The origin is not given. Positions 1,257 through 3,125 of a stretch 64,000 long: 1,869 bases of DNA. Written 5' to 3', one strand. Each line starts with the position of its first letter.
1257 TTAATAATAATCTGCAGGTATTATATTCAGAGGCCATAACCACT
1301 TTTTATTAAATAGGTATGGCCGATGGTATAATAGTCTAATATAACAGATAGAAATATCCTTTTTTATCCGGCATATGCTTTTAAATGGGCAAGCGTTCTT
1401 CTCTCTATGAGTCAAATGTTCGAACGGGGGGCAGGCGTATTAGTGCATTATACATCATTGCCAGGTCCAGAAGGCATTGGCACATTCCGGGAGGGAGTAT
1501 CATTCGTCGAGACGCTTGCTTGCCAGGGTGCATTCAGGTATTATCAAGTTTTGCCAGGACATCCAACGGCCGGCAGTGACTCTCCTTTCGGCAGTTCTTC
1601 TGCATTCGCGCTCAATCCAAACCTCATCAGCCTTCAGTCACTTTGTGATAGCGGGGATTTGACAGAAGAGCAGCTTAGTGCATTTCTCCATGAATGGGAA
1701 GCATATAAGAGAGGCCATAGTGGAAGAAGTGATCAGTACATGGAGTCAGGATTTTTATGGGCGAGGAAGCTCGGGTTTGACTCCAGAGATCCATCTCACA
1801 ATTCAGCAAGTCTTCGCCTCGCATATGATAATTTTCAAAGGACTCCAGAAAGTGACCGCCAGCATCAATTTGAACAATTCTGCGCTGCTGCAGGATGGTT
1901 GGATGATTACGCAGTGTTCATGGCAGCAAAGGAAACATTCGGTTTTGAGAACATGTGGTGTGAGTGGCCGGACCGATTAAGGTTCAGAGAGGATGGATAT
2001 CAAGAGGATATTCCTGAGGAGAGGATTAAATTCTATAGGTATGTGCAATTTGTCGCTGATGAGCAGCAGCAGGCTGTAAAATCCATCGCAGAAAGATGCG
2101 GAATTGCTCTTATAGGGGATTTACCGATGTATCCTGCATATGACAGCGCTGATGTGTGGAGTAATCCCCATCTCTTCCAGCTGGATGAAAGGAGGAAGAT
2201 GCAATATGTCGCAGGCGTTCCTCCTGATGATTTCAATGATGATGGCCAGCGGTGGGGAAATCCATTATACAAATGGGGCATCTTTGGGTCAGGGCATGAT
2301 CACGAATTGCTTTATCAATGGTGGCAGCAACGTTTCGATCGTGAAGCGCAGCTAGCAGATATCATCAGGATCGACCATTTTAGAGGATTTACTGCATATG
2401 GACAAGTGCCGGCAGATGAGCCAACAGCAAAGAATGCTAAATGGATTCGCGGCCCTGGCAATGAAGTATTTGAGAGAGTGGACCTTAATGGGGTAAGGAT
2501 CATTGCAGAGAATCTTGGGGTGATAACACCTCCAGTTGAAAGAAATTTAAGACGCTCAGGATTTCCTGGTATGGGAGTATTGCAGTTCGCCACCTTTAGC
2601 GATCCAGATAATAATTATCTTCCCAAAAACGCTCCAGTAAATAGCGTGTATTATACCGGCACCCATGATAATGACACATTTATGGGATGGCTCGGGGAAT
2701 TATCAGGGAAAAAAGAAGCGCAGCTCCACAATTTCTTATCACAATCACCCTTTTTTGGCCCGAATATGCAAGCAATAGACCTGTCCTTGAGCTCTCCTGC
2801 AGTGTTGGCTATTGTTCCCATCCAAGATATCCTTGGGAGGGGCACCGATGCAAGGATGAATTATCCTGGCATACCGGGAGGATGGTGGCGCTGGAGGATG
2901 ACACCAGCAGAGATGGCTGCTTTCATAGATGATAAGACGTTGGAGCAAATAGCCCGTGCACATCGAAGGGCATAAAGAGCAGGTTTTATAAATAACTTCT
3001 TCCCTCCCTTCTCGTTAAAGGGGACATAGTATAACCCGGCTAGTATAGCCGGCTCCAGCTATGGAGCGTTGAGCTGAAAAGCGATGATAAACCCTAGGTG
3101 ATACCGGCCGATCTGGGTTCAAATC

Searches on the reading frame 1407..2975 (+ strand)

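Call 10: search_protein_families(library=pfam, proteins=[window:1407-2975:+], max_evalue=0.00001)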
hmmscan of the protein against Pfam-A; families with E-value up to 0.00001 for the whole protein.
window:1407-2975:+ (522 aa): 1 family
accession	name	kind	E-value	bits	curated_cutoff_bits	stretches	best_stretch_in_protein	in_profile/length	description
PF02446.23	Glyco_hydro_77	-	2.2e-128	429.5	25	1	13-502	1-463/465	4-alpha-glucanotransferase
